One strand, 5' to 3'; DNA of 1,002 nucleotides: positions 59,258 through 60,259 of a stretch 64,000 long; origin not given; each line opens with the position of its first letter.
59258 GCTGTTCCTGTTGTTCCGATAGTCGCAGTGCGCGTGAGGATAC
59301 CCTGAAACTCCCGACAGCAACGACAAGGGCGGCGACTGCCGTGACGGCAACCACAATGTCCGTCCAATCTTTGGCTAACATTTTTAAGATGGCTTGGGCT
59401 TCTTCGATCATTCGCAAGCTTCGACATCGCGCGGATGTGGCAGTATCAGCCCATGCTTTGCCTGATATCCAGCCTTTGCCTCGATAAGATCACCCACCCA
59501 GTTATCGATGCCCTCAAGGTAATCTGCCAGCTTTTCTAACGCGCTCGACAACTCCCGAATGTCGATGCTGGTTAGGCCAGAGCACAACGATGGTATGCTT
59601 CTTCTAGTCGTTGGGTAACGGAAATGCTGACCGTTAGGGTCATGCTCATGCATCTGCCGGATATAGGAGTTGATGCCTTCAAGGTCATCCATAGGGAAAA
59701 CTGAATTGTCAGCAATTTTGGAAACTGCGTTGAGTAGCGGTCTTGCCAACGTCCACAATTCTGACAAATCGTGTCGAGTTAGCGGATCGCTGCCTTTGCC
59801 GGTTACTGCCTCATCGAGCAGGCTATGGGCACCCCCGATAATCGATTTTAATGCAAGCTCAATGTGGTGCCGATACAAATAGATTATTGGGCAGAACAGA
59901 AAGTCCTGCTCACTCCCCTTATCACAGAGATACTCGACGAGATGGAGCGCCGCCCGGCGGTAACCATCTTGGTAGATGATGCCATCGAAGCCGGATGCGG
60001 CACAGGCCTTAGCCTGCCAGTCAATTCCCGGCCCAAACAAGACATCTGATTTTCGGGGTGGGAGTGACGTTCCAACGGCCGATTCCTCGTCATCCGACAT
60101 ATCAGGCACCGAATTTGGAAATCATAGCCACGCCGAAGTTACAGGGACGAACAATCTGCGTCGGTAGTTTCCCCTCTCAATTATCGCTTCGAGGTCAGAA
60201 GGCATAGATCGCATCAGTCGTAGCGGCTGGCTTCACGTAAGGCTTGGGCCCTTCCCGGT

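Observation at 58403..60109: Three translationally coupled genes of unknown function in a low-GC island: candidate uncharacterised defence/toxin cassette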

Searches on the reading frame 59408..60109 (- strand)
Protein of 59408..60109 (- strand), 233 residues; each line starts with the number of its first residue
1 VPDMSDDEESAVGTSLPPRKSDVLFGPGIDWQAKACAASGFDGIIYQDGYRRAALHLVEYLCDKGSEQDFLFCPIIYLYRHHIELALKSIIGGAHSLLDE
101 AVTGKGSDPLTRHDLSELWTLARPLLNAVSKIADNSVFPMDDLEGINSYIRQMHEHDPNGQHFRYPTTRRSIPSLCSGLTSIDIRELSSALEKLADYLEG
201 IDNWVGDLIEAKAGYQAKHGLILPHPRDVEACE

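Call 4: search_protein_families(library=pfam, proteins=[window:59408-60109:-], max_evalue=0.1)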
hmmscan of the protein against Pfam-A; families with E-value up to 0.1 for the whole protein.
window:59408-60109:- (233 aa): 0 families

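Call 5: search_protein_families(library=padloc, proteins=[window:59408-60109:-], max_evalue=1)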
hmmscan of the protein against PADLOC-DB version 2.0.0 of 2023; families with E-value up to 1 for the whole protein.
window:59408-60109:- (233 aa): 0 families

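Call 6: search_protein_families(library=ncbifam, proteins=[window:59408-60109:-], max_evalue=1)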
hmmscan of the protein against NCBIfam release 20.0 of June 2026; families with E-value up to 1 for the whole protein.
window:59408-60109:- (233 aa): 0 families

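Call 7: search_protein_families(library=phrogs, proteins=[window:59408-60109:-], max_evalue=1)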
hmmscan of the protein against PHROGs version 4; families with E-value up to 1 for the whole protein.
window:59408-60109:- (233 aa): 1 family
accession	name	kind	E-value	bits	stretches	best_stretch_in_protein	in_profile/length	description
phrog_36459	-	unknown function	0.076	14.4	1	181-206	8-33/73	-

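Call 8: find_homologous_proteins(query=window:59408-60109:-, max_evalue=0.001)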
Query window:59408-60109:- (233 aa): 87 proteins with E <= 0.001 among 660 candidates.
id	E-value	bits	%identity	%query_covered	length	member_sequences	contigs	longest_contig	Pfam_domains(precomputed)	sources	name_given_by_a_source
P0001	1.1e-153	528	100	99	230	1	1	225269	-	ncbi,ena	-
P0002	1.7e-120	419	82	98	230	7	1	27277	-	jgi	jgi:hypothetical protein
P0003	2.4e-109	383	75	98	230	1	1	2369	-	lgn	-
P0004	2.2e-107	376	74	98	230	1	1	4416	-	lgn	-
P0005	2.1e-106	373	74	98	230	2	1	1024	-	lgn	-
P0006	1.5e-103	364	71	98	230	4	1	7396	-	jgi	jgi:hypothetical protein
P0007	7.8e-103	361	70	98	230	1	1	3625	-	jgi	jgi:hypothetical protein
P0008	4.7e-100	352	78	90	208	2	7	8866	-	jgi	jgi:hypothetical protein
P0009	1.2e-97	344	69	98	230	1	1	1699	-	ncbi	-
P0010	1.7e-95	337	70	93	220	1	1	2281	-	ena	-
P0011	1.3e-93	331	64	98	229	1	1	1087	-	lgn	-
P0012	5.4e-93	329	69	93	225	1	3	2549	-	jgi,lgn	-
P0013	1.3e-86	308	66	84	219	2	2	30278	-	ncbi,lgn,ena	-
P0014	1.7e-86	308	73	83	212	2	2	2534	-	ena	-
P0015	2.2e-82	294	62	97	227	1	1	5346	-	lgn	-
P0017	4.8e-79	283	59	93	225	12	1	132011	-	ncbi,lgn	-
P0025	1.5e-76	275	57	92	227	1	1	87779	-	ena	-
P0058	5.8e-68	247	53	92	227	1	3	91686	-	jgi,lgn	jgi:hypothetical protein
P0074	1.9e-53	200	47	88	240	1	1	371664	-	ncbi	ncbi:hypothetical protein [Acidisoma sp. C75]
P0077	1.1e-47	181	44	90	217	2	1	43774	-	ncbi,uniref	ncbi:hypothetical protein [Mesorhizobium sp. M0520]|uniref:hypothetical protein n=1 Tax=Mesorhizobiu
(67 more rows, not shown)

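Call 9: find_encoding_contigs(protein=P0017, flank=6000, max_places=3)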
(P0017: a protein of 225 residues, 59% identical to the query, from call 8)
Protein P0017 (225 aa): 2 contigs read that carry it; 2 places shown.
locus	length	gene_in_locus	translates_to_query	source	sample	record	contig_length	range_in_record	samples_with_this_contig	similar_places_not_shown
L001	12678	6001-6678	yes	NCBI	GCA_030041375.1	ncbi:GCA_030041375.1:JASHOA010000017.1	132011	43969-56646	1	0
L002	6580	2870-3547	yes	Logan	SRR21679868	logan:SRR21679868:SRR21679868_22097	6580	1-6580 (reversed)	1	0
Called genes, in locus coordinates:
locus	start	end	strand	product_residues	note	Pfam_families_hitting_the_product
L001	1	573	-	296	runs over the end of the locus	PF00551:Formyl_trans_N, PF02911:Formyl_trans_C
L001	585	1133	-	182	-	PF01327:Pep_deformylase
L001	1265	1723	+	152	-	PF00011:HSP20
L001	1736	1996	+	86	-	PF06620:DUF1150 (weak)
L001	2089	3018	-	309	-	PF05853:BKACE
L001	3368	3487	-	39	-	-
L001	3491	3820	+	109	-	-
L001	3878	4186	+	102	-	-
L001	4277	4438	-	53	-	-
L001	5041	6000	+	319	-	PF04471:Mrr_cat (weak)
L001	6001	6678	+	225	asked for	-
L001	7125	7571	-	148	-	PF01850:PIN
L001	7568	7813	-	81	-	-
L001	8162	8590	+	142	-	PF06170:DUF983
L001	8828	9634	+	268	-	PF10340:Say1_Mug180, PF20434:BD-FAE, PF07859:Abhydrolase_3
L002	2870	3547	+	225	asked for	-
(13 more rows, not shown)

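Call 10: find_encoding_contigs(protein=P0074, flank=6000, max_places=3)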
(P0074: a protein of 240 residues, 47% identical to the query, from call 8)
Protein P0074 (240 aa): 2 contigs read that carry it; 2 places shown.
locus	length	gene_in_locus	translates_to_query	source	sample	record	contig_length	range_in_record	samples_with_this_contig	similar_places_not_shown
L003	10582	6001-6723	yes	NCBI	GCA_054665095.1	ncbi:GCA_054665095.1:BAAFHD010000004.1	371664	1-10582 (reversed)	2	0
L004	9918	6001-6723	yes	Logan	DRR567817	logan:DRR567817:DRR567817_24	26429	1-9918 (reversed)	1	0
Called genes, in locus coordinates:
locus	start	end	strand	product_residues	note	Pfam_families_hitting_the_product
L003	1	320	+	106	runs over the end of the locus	-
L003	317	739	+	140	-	-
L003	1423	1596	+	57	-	-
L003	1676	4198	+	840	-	PF05272:VapE-like_dom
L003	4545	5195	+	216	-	-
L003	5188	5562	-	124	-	-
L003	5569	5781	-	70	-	PF09954:DUF2188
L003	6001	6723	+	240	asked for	-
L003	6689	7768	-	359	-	-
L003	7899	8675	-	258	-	PF02195:ParB_N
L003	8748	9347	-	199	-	-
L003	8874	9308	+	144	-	-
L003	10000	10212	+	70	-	-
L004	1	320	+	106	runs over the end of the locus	-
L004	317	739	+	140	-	-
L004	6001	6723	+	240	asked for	-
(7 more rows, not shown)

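Call 11: find_encoding_contigs(protein=P0077, flank=6000, max_places=3)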
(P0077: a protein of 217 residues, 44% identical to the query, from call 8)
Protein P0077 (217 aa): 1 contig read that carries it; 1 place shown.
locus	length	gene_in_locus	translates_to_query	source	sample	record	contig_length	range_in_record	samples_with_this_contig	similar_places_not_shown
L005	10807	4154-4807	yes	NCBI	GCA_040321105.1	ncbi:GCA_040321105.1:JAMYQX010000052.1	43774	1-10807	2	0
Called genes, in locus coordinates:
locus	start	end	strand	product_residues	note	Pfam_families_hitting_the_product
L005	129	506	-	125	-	PF16320:Ribosomal_L12_N, PF00542:Ribosomal_L12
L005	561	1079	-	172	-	PF00466:Ribosomal_L10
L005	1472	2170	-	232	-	PF00687:Ribosomal_L1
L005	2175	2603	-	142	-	PF03946:Ribosomal_L11_N, PF00298:Ribosomal_L11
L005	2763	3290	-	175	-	PF02357:NusG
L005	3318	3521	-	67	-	PF00584:SecE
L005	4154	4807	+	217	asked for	-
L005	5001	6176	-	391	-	-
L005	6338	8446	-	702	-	PF02518:HATPase_c (weak), PF13589:HATPase_c_3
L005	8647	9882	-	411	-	PF09019:EcoRII-C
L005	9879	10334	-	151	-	PF03852:Vsr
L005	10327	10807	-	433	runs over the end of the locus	PF13560:HTH_31 (faint), PF00145:DNA_methylase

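Call 20: search_solved_structures(query=A2, max_evalue=10)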
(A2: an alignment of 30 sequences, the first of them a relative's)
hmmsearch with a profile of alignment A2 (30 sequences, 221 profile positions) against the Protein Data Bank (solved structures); distinct sequences matched with E-value up to 10: 0.

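Call 21: find_related_loci(query=A2, collection=genome_contigs, flank=8000)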
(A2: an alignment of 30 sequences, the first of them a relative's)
Query A2 (230 aa) in genome_contigs; peptide patterns used: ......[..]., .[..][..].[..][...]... (x = any residue, [..] = any of these).
105 stretches matched a pattern; 35 encode a relative of the query (tblastn E <= 1e-3); 35 distinct loci.
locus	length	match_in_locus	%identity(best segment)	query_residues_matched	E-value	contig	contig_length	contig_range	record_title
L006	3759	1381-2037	59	1-222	3e-84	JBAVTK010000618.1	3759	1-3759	MAG: Aliidongia sp. isolate MFD01323_ilm_asm_bin9 k127_43903, whole genome shotgun sequence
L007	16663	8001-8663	59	1-217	6e-84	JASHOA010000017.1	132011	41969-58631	MAG: Acetobacteraceae bacterium isolate JOPF011 JOPF_A073_contig_11139, whole genome shotgun sequence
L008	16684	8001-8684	50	1-217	2e-70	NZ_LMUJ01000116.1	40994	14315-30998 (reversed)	Acidisphaera sp. S103 NODE_203_length_40898_cov_8.108220, whole genome shotgun sequence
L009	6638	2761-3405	52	1-217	4e-70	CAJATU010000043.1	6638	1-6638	MAG: uncultured Rhodopila sp. isolate G-1_bin-571 genome assembly, contig: bin-571:043/200, whole genome shotgun sequenc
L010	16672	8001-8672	52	1-216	7e-70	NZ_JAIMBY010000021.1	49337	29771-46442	Acidiphilium sp. PA Aru_21, whole genome shotgun sequence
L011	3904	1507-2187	51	1-216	4e-69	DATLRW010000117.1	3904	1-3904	MAG TPA_asm: Candidatus Dormiibacterota bacterium isolate SMAG_U13914 k141_696209, whole genome shotgun sequence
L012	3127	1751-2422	51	1-216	3e-68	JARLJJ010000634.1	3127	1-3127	MAG: Formivibrio sp. isolate MAG_CA269 MetaCoAG_Bin_269_Anoxic_k141_2701987, whole genome shotgun sequence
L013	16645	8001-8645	51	1-210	2e-67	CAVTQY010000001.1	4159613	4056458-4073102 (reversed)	MAG: uncultured proteobacterium isolate MFD09603.bin.1.8 genome assembly, contig: contig_421, whole genome shotgun seque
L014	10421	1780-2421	48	1-215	3e-59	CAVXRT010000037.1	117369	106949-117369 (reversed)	MAG: uncultured Alphaproteobacteria bacterium isolate MFD01223.bin.2.25 genome assembly, contig: contig_4927, whole geno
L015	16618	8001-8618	49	6-209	3e-56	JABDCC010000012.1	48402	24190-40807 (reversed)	MAG: Alphaproteobacteria bacterium isolate BWOrgHeat_Nextera78_MAG7 3300020795.a:Ga0206962_1043, whole genome shotgun se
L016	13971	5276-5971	43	1-227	1e-55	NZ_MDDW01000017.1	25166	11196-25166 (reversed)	Rhizobium sp. LCM 4573 contig_23, whole genome shotgun sequence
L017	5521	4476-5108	43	1-209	9e-54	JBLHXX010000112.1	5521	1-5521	MAG: Celeribacter sp. isolate 3300046449_58 Ga0491193_0008461, whole genome shotgun sequence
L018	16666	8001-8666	43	10-228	7e-49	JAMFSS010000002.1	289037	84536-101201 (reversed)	MAG: Alphaproteobacteria bacterium isolate NGEE_A_bin20 k127_227440, whole genome shotgun sequence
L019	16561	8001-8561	43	29-213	9e-45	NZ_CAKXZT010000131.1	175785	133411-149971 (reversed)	Mesorhizobium escarrei isolate STM5069sample, whole genome shotgun sequence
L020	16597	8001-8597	40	3-200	7e-40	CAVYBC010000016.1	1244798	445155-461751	MAG: Terriglobia bacterium isolate MFD04967.bin.1.142 genome assembly, contig: contig_4899, whole genome shotgun sequenc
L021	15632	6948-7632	44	1-217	1e-39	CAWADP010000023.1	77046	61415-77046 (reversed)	MAG: uncultured Alphaproteobacteria bacterium isolate MFD09286.bin.1.124 genome assembly, contig: contig_61225, whole ge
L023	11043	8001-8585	36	15-210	7e-36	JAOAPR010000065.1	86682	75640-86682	MAG: Bryobacterales bacterium isolate RYN_19 scaffold_834424, whole genome shotgun sequence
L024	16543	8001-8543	53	59-223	1e-50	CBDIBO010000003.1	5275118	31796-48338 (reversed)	MAG: Rhodopila sp. isolate 9d7ad276-2272-474b-a27d-5be262a843b2 genome assembly, contig: contig_3, whole genome shotgun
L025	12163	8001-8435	39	43-196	2e-24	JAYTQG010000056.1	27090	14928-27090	MAG: Thermoleophilia bacterium isolate GFS_4616 GFS_4616_55, whole genome shotgun sequence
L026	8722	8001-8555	29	43-208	9e-18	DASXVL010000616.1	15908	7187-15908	MAG TPA_asm: Armatimonadota bacterium isolate SMAG_U4744 k141_14972, whole genome shotgun sequence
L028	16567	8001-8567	28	15-221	4e-16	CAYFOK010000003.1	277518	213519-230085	MAG TPA_asm: uncultured Candidatus Scalindua sp. isolate ERP019367_co2_59 genome assembly, contig: NODE_34_length_277518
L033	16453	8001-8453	31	42-195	1e-12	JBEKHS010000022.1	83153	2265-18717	MAG: Candidatus Sulfotelmatobacter sp. isolate SPRUCE 282 SPRUCE_282_22, whole genome shotgun sequence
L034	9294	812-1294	30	43-210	8e-12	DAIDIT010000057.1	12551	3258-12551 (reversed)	MAG TPA_asm: Proteobacteria bacterium isolate clean368 k141_1199947, whole genome shotgun sequence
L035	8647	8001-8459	28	1-170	2e-11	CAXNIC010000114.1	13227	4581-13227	MAG: Alphaproteobacteria bacterium isolate LH-05nov19-173 genome assembly, contig: LH-05nov19-C10973, whole genome shotg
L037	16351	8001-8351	27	66-198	2e-6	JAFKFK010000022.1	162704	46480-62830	MAG: Alphaproteobacteria bacterium isolate SCN18_30_10_14_R5_P_65_16 SCN18_30_10_14_R5_P_scaffold_209, whole genome shot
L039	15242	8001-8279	24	110-210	5e-5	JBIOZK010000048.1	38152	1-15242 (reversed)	MAG: Pyrinomonadaceae bacterium isolate MAG006 k127_2094547, whole genome shotgun sequence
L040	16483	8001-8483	25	43-213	5e-4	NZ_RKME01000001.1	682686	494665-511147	Gordonia sp. OPL2 NODE_1_length_682686_cov_57.8888, whole genome shotgun sequence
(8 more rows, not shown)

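Call 26: predict_structure(alignment_id=A2)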
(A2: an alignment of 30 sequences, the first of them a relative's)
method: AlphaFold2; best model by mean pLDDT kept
length: 230 residues; sequences in the alignment: 30
mean_pLDDT: 74.1   pTM: 0.72
mean pLDDT of the five models: 74.1, 73.6, 73.1, 72.4, 66.3
residues with pLDDT >= 90: 73; 70-90: 78; 50-70: 38; < 50: 41
segments of 3 or more residues with pLDDT < 50: 1-11, 25-43, 224-230
pLDDT, mean of each block of 10 residues (from residue 1): 36 69 48 32 65 84 71 88 92 79 64 92 93 92 92 78 71 64 87 92 90 79 46
secondary structure, 60 per line:
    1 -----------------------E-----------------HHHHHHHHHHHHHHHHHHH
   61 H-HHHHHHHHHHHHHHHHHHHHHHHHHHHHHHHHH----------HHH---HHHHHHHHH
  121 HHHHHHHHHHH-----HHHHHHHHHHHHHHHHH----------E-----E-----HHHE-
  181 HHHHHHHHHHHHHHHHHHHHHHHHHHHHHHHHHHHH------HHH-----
elements in order: H42-61 H63-95 H112-131 H137-153 H181-216

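Call 30: fold_search(model_id=the predicted structure, library=pdb)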
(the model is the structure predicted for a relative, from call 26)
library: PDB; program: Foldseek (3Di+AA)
matches with E <= 10: 249; with E <= 0.001: 0
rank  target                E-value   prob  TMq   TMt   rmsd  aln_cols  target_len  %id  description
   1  1few                  7.6e-01  0.12  0.18  0.22  21.1       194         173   10  CRYSTAL STRUCTURE OF SMAC/DIABLO (released 2000-09-13)
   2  4d0o_A                8.3e-01  0.12  0.21  0.20  20.4       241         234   10  AKAP13 (AKAP-Lbc) DH domain (released 2014-05-21)
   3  5cwf_C                9.2e-01  0.08  0.15  0.16  16.6       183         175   12  Crystal structure of de novo designed helical repeat protein DHR8 (released 2015-12-16)
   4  5odw_C                9.6e-01  0.06  0.15  0.16  22.0       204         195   14  Structure of the FpvAI-pyocin S2 complex (released 2017-11-08)
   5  4wj0_B                1.1e+00  0.15  0.19  0.15  12.8       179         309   11  Structure of PH1245, a cas1 from Pyrococcus horikoshii (released 2014-10-15)
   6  2yzs_A                1.3e+00  0.16  0.23  0.18  11.6       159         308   14  Crystal structure of uncharacterized conserved protein from Aquifex aeolicus (released 2007-11-06)
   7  9rcv_E                1.3e+00  0.06  0.14  0.08  17.6       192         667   14  Structure of the Human Peptide-Loading Complex Arrested by HCMV US6 (released 2025-12-03)
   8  7q21_E                1.3e+00  0.06  0.16  0.19  20.9       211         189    9  III2-IV2 respiratory supercomplex from Corynebacterium glutamicum (released 2022-02-02)
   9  2kvp_MODEL_1_A        1.3e+00  0.09  0.20  0.24  19.2       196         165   12  Solution Structure of the R10 Domain of Talin (released 2010-05-05)
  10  9qwr_A                1.4e+00  0.13  0.23  0.28  17.3       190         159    7  MIC60 helical bundle dimer (released 2026-02-25)
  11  4goh                  1.5e+00  0.09  0.19  0.21  16.3       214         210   11  Structure of the substrate-free HmuO, HO from Corynebacterium diphtheriae (released 2013-08-21)
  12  2oer_A                1.5e+00  0.08  0.17  0.19  14.7       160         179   12  Probable Transcriptional Regulator from Pseudomonas aeruginosa (released 2007-01-30)
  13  7qhm_F                1.5e+00  0.07  0.19  0.22  21.2       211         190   10  Cytochrome bcc-aa3 supercomplex (respiratory supercomplex III2/IV2) from Corynebacterium glutamicum (stigmatellin and  (released 2022-05-18)
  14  5x87_A                1.5e+00  0.07  0.16  0.14  20.4       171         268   15  Crystal structure of a bacterial Bestrophin homolog from Klebsiella pneumoniae with a mutation L177T (released 2017-11-01)
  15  7kqr_B                1.7e+00  0.04  0.17  0.14  17.6       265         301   13  A 1.89-A resolution substrate-bound crystal structure of heme-dependent tyrosine hydroxylase from S. sclerotialus (released 2021-03-31)
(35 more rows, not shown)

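Call 49: search_protein_families(library=pfam, alignment_id=A5, max_evalue=1)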
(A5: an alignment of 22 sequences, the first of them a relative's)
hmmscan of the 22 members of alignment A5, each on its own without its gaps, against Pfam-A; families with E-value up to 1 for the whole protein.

A. member 1, L030:6876-8558:+ (561 aa): 0 families

B. families by the number of members that match (of 22 scanned): 9 families
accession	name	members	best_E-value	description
PF17866.7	AAA_lid_6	1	0.027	AAA lid domain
PF18528.7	Ret2_MD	1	0.05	RNA editing 3' terminal uridylyl transferase 2 middle domain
PF21591.2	Hera_DD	1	0.063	RNA helicase Hera, dimerization domain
PF11944.13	DUF3461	1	0.077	Protein of unknown function (DUF3461)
PF15690.10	NRIP1_repr_4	1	0.1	Nuclear receptor-interacting protein 1 repression 4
PF05235.19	CHAD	1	0.13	CHAD domain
PF15161.11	Neuropep_like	1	0.15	Neuropeptide-like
PF13431.12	TPR_17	1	0.17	Tetratricopeptide repeat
PF05168.19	HEPN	1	0.17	HEPN domain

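Call 57: find_encoding_contigs(protein=P0001, flank=10000, max_places=2)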
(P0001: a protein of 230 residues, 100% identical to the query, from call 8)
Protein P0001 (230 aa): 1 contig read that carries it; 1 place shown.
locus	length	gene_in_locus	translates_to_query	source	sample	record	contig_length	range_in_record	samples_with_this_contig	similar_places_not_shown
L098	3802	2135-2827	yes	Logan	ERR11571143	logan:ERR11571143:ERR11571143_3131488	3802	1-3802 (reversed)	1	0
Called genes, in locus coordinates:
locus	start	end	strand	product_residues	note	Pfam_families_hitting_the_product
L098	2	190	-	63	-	?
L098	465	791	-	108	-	-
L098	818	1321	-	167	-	-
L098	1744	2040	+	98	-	PF18765:Polbeta, PF01909:NTP_transf_2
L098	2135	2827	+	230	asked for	-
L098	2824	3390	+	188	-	-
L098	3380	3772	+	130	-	-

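Call 60: find_related_loci(query=A2, collection=viral_contigs, flank=8000)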
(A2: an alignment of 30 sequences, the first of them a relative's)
Query A2 (230 aa) in viral_contigs; peptide patterns used: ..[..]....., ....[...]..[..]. (x = any residue, [..] = any of these).
67 stretches matched a pattern, but none encodes a relative of the query by tblastn (E <= 1e-3).

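Call 62: search_dna_similar(query=P0001, collection=plasmids, mode=protein, max_evalue=0.001, max_rows=30)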
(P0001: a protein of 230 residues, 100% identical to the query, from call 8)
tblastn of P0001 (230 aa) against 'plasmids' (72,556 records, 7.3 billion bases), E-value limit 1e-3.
Records with a match: 276; places in all: 278; records where one place covers at least 80% of the query: 183.
Best place of each record, by identity: <60% 276.
By first word of the organism name: Escherichia 97; Klebsiella 96; Salmonella 20; Pantoea 9; Enterobacter 6; Raoultella 6; Providencia 5; Sinorhizobium 4; Shigella 4; Citrobacter 4; and 17 more.
By predicted mobility (MOB-suite, as given by PLSDB): conjugative 216; non-mobilizable 40; mobilizable 20.
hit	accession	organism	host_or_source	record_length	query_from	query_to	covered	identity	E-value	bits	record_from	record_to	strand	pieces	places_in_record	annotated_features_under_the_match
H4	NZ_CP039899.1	Agrobacterium tumefaciens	-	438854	1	209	91%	43.6%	6e-51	184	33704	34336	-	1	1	hypothetical protein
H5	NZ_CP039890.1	Agrobacterium tumefaciens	-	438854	1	209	91%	43.6%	6e-51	184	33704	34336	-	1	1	hypothetical protein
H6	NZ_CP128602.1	Roseibium aggregatum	cell culture,marine biofilms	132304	1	209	91%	42.7%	7e-50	181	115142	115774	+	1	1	hypothetical protein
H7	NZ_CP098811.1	Ensifer adhaerens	whole organism,soil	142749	1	209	91%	42.7%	7e-49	178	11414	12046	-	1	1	hypothetical protein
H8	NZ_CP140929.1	Sinorhizobium medicae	Medicago lupulina,whole organism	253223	3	216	93%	40.2%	4e-44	164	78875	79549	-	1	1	hypothetical protein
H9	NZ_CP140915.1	Sinorhizobium medicae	Medicago lupulina,whole organism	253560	3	216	93%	40.2%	4e-44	164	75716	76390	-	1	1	hypothetical protein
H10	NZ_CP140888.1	Sinorhizobium medicae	Medicago lupulina,whole organism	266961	3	216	93%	40.2%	4e-44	164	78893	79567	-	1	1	hypothetical protein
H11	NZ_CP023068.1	Sinorhizobium sojae CCBAU 05684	G.max,nodule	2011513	1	209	91%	40.8%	8e-38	182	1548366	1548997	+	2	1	record has no annotation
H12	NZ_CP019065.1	Rahnella sikkimica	bacteria,soil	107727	5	217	93%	34.1%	7e-23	103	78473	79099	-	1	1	hypothetical protein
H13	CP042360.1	Rahnella aquatilis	hyacinth,plant,hyacinth bulb, basal ...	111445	5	214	91%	34.1%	5e-23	103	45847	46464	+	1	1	hypothetical protein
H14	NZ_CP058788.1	Shigella flexneri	Stanley WWTPs_4 WWTPs influent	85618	6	213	90%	33.0%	6e-23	103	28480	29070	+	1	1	hypothetical protein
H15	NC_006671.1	Escherichia coli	-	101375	6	213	90%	33.0%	6e-23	103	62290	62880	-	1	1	hypothetical protein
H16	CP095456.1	Escherichia coli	pig,cell culture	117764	6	213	90%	33.0%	6e-23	103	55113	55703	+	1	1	hypothetical protein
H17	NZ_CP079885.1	Escherichia fergusonii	soil,soil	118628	6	213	90%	33.0%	6e-23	103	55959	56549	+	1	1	hypothetical protein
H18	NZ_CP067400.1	Escherichia coli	Bovine,cell culture,feces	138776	6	213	90%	33.0%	6e-23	103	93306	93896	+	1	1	hypothetical protein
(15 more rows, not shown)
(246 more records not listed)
